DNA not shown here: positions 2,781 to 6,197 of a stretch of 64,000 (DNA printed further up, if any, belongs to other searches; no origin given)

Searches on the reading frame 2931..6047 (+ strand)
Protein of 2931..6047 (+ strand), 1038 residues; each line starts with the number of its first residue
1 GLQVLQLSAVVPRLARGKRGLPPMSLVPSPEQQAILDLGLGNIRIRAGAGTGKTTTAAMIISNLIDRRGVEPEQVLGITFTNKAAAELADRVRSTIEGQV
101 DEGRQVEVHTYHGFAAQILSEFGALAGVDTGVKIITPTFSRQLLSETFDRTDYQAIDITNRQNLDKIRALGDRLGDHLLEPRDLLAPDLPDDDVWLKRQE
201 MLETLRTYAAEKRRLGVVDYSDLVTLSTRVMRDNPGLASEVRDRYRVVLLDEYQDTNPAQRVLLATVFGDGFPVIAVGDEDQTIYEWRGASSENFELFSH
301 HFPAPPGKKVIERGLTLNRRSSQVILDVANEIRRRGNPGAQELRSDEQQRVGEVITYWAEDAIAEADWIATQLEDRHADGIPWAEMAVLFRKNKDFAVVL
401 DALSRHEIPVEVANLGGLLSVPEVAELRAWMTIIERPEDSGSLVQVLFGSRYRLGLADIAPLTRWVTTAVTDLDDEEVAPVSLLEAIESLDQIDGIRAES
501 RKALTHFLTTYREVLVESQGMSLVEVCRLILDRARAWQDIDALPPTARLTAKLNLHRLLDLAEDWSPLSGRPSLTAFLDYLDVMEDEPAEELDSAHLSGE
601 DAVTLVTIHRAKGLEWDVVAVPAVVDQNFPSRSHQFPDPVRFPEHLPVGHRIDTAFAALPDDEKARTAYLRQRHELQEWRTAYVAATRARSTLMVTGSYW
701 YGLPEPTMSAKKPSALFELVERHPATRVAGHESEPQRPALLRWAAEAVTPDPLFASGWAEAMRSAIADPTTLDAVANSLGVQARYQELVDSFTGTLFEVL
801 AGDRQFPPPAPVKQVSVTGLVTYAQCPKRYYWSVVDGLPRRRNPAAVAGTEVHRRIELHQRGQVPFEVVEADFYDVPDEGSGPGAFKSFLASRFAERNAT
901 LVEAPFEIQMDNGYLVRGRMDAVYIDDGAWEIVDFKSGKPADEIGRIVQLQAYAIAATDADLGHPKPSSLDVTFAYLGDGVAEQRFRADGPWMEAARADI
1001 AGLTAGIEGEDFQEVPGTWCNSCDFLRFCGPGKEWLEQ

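Call 21: search_protein_families(library=pfam, proteins=[window:2931-6047:+], max_evalue=0.00001)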
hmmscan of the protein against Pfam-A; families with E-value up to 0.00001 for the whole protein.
window:2931-6047:+ (1038 aa): 5 families
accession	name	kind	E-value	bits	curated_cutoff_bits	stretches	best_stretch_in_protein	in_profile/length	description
PF00580.27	UvrD-helicase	-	2.8e-56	191.6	23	1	30-303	3-271/271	UvrD/REP helicase N-terminal domain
PF13361.12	UvrD_C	-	1.9e-29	103.6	25.6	1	315-696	3-346/350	UvrD-like helicase C-terminal domain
PF12705.13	PDDEXK_1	-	1e-23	85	22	1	814-1029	1-246/247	PD-(D/E)XK nuclease superfamily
PF13245.12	AAA_19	-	1.7e-17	64.3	25.1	1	41-286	12-132/134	AAA domain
PF13538.12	UvrD_C_2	-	4.9e-06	26.7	27.4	0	603-624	2-23/52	UvrD-like helicase C-terminal domain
